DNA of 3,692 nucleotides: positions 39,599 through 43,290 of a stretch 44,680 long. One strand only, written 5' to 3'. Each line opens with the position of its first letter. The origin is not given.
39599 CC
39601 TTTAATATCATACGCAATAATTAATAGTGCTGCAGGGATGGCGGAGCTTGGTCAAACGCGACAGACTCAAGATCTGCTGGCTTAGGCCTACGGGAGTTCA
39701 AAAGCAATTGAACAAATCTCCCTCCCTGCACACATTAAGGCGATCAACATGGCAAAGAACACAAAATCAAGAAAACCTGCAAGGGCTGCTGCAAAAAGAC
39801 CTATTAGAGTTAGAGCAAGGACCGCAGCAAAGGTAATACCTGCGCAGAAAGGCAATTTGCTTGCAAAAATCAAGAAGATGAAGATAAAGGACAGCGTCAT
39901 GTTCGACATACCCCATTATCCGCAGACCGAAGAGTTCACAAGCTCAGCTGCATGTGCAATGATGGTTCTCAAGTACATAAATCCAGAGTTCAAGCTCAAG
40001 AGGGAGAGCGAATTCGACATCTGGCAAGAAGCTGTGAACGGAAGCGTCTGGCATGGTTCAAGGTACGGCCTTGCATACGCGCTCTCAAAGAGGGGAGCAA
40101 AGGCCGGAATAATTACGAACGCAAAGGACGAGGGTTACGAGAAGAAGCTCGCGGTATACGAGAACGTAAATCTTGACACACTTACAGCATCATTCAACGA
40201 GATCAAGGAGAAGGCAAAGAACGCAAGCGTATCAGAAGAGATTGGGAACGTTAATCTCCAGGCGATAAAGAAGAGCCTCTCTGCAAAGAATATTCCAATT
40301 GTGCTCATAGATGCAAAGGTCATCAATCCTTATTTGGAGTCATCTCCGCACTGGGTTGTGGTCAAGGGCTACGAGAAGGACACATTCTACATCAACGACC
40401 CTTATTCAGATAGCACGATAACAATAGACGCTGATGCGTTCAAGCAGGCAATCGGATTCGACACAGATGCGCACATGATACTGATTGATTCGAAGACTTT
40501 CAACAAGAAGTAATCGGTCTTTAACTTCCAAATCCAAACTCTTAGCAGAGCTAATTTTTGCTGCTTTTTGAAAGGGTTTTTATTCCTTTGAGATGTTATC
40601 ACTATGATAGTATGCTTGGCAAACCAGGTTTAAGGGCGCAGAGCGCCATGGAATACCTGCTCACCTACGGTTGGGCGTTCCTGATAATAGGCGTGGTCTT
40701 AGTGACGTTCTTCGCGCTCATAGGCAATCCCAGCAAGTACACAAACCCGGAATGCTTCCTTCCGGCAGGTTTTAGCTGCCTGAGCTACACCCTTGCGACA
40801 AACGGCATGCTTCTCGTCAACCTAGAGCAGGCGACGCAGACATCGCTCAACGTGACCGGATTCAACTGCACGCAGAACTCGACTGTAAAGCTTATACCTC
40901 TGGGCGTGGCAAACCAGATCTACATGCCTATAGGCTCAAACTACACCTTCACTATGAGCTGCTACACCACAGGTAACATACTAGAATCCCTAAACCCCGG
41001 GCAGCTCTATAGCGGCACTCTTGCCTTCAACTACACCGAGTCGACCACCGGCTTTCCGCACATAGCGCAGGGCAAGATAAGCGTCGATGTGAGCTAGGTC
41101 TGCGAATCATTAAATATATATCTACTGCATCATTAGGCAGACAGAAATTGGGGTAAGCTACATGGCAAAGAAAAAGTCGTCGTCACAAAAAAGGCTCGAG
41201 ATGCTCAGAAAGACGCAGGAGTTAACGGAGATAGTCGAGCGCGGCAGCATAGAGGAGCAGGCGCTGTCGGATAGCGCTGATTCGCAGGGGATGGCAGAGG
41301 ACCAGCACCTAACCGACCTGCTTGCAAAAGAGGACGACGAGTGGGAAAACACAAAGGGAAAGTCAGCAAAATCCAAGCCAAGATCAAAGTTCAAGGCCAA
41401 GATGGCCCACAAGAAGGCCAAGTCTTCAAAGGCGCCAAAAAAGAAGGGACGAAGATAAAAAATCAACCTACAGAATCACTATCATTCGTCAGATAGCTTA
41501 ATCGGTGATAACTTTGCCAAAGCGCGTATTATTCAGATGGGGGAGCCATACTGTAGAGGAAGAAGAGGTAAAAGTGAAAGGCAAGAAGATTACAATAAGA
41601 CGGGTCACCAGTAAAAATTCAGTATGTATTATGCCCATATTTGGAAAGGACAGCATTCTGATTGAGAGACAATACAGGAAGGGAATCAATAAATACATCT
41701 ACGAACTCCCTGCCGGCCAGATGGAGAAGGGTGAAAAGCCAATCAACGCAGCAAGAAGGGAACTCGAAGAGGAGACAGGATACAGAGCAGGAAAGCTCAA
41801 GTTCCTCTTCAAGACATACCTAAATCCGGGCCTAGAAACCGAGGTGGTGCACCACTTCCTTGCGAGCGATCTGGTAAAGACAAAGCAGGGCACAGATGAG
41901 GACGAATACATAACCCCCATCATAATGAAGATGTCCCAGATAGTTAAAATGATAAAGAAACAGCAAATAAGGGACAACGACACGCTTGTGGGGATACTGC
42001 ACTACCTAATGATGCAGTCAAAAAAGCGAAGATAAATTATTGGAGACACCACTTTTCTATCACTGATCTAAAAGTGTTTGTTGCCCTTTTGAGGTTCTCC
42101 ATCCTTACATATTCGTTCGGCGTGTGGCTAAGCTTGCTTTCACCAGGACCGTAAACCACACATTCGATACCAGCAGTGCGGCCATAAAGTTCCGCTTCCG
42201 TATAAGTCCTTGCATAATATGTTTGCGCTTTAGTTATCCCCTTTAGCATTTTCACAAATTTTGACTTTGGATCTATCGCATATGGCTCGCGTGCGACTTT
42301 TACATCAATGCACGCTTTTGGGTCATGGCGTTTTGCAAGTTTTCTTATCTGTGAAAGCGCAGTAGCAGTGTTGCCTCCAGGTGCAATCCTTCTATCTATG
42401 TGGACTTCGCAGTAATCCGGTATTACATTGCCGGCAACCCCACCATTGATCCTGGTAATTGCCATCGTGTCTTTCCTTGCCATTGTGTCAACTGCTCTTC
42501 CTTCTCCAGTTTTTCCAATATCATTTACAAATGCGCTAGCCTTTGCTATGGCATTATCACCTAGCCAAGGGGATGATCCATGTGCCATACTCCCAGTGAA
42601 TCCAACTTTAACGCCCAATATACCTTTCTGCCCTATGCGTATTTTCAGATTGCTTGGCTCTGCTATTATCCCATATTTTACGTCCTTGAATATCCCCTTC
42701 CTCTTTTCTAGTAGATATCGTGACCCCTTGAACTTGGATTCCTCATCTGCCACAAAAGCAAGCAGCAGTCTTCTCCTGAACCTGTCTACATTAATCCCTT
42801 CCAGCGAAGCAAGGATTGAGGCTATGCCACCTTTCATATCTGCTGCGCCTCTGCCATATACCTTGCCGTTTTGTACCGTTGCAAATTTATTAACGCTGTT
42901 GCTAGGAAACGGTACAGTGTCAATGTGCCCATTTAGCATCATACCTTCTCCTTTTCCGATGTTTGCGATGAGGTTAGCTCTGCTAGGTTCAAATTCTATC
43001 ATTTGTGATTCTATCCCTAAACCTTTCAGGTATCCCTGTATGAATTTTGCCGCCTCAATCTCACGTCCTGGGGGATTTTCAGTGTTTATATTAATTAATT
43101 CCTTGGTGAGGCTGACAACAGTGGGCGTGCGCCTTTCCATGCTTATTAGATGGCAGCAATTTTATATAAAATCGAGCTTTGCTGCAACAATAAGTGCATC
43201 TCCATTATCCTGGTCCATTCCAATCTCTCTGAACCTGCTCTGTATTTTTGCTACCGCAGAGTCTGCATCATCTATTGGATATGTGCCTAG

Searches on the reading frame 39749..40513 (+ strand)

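Call 54: search_protein_families(library=pfam, max_evalue=0.00001, proteins=[window:39749-40513:+])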
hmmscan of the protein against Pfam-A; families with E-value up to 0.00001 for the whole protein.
window:39749-40513:+ (254 aa): 4 families
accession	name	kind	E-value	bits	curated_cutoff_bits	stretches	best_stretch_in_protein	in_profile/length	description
PF11814.14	DUF3335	-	1.1e-26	94.1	25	1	54-230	1-178/206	Peptidase_C39 like family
PF09778.15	Guanylate_cyc_2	-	8.1e-13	48.7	28.1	1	54-246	1-212/212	Guanylylate cyclase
PF13529.12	Peptidase_C39_2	-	2.5e-08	35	24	1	137-219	58-143/143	Peptidase_C39 like family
PF03412.21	Peptidase_C39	-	8.9e-06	26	22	0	168-233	59-119/133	Peptidase C39 family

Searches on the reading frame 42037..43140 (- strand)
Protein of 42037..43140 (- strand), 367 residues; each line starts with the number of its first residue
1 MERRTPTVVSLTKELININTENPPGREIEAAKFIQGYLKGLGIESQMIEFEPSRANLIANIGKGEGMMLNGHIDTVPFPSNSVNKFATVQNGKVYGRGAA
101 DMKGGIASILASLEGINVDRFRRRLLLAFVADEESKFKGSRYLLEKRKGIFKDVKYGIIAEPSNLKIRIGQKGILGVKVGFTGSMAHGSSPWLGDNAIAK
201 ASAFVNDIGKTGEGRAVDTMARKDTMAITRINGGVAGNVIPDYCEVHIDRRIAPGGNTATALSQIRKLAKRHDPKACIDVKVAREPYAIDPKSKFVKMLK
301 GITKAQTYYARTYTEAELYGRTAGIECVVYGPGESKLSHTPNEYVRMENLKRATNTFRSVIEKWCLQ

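Call 54: search_protein_families(library=pfam, max_evalue=0.00001, proteins=[window:42037-43140:-])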
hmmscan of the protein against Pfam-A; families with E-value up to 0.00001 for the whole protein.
window:42037-43140:- (367 aa): 3 families
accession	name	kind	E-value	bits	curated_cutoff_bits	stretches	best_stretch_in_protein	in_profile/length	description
PF01546.33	Peptidase_M20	-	1.5e-30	107.1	24.6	1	68-363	1-206/206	Peptidase family M20/M25/M40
PF07687.19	M20_dimer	-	9.4e-22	77.4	21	1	169-275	1-105/107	Peptidase dimerisation domain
PF04389.22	Peptidase_M28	-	4.5e-08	33.5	21.3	1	56-147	1-80/193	Peptidase family M28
